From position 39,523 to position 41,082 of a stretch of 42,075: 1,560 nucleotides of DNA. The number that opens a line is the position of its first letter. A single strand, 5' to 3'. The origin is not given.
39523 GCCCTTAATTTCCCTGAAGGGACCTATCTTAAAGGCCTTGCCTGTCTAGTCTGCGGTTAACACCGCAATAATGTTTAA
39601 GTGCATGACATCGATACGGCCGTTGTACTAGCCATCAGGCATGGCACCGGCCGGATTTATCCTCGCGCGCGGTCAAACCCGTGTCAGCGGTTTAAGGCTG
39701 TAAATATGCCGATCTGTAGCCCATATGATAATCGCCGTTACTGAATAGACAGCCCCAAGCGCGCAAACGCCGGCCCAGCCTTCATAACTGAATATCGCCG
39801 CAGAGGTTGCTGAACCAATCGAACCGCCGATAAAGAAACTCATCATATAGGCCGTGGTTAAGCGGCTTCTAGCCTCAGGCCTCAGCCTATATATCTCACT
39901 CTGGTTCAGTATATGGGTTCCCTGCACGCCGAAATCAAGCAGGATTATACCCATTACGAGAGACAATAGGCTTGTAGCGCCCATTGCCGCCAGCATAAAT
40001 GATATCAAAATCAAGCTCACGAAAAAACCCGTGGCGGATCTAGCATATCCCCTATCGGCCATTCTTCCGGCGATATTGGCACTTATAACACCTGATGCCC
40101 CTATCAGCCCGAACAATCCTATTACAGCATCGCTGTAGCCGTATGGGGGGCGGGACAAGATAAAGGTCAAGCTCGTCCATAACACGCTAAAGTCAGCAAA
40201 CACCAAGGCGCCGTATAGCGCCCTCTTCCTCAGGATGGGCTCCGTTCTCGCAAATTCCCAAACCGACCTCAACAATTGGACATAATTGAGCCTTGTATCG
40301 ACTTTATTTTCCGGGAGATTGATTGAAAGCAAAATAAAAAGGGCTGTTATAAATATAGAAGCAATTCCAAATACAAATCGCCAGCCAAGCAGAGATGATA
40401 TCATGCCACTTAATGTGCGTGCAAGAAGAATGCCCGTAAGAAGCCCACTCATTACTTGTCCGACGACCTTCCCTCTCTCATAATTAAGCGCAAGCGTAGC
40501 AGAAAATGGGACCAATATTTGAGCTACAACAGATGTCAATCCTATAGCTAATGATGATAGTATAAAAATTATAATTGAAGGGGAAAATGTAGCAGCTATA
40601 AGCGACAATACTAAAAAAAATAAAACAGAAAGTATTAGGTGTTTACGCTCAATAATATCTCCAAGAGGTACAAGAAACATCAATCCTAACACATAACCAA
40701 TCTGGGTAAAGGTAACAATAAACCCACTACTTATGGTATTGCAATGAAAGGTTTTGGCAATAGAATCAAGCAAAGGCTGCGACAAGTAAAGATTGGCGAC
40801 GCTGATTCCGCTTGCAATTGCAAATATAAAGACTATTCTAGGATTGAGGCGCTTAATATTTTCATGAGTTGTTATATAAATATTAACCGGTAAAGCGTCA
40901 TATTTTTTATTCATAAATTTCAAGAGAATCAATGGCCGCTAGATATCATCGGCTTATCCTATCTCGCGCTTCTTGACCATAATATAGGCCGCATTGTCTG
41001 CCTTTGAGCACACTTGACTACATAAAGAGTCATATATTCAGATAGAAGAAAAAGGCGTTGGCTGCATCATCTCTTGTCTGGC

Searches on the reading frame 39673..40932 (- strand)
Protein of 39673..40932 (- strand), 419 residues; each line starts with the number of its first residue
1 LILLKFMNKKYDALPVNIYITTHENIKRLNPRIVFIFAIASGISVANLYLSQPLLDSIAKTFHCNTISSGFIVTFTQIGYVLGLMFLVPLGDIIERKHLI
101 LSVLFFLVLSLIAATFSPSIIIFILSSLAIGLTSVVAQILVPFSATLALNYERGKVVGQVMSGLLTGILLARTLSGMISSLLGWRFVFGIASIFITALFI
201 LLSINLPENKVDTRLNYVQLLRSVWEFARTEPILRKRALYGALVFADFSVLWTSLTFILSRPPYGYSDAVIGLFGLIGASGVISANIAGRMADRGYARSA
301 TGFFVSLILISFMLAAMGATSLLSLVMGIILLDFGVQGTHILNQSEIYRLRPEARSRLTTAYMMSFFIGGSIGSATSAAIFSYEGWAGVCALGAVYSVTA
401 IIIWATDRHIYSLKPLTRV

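Call 63: search_protein_families(library=pfam, proteins=[window:39673-40932:-], max_evalue=0.00001)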
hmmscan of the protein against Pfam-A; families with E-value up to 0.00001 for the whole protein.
window:39673-40932:- (419 aa): 1 family
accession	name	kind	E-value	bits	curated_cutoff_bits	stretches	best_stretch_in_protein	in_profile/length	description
PF07690.21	MFS_1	-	8.1e-30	104.3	33.4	1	38-373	2-346/347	Major Facilitator Superfamily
